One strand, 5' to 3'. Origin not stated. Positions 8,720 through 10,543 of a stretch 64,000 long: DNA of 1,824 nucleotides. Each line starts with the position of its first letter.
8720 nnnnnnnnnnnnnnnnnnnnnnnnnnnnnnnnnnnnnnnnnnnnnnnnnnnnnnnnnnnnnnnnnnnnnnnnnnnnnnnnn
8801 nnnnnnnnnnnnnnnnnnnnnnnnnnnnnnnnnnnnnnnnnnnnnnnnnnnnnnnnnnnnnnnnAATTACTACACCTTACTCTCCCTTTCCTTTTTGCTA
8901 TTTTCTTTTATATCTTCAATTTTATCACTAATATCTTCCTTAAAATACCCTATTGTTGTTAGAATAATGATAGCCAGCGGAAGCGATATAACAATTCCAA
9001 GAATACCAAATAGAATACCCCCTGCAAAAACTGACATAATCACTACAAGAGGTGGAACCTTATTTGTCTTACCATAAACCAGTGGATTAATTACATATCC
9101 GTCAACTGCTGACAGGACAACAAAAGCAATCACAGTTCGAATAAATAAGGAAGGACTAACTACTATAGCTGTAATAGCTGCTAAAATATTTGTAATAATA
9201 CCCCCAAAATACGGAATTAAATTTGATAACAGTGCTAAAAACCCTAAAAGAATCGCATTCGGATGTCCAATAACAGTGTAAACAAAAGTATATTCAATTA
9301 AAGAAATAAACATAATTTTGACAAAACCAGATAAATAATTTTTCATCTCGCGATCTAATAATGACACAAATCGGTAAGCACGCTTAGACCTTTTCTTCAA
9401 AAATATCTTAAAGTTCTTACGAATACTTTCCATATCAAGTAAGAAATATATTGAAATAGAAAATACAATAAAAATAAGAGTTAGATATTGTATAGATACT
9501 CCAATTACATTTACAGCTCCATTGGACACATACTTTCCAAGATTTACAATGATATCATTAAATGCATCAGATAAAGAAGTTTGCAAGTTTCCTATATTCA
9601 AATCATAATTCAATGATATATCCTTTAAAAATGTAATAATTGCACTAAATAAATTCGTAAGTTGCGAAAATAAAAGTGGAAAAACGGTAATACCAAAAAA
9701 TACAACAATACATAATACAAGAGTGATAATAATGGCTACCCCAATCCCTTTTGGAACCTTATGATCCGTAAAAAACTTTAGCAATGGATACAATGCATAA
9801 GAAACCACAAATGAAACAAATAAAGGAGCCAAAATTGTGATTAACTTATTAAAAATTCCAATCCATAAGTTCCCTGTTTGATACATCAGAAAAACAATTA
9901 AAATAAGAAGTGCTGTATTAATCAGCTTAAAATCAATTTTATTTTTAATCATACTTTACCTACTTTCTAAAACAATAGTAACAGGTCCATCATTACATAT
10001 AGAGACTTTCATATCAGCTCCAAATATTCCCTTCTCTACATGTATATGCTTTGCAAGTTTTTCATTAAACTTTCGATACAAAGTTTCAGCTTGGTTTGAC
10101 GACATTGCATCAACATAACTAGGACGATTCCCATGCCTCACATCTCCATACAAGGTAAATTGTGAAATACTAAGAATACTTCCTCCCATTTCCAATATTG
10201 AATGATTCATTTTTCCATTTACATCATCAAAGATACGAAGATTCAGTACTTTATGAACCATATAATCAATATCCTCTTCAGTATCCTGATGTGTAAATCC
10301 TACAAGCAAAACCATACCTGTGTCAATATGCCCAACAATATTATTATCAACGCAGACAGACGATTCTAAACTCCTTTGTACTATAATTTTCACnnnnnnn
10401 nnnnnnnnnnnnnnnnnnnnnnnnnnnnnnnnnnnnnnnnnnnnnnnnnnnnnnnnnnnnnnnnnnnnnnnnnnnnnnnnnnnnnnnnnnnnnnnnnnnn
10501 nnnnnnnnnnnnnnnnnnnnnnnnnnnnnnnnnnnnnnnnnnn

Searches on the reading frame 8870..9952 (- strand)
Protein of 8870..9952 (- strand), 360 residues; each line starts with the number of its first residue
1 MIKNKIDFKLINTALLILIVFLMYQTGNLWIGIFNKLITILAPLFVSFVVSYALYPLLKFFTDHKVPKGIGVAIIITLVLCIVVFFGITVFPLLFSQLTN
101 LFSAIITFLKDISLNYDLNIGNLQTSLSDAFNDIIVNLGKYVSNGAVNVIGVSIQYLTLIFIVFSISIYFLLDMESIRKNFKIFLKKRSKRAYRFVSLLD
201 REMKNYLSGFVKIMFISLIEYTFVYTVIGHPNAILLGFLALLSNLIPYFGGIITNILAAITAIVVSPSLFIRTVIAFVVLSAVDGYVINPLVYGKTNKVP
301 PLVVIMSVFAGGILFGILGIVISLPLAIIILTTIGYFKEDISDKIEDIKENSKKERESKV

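Call 63: search_protein_families(library=pfam, proteins=[window:8870-9952:-], max_evalue=0.0001)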
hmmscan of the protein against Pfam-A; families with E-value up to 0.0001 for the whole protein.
window:8870-9952:- (360 aa): 1 family
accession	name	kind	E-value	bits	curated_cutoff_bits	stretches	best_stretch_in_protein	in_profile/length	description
PF01594.21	AI-2E_transport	-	1.2e-49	169.7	34.3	1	18-335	2-324/327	AI-2E family transporter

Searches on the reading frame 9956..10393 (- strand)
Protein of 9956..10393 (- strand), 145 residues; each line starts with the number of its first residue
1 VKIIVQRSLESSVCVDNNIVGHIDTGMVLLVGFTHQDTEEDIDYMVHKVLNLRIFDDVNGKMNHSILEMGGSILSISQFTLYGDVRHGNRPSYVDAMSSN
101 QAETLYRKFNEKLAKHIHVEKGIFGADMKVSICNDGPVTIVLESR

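Call 63: search_protein_families(library=pfam, proteins=[window:9956-10393:-], max_evalue=0.0001)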
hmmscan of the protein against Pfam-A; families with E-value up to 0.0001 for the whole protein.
window:9956-10393:- (145 aa): 1 family
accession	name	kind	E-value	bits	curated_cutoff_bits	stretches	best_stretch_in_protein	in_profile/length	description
PF02580.21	Tyr_Deacylase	-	4.5e-57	192.9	25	1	2-143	1-144/144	D-Tyr-tRNA(Tyr) deacylase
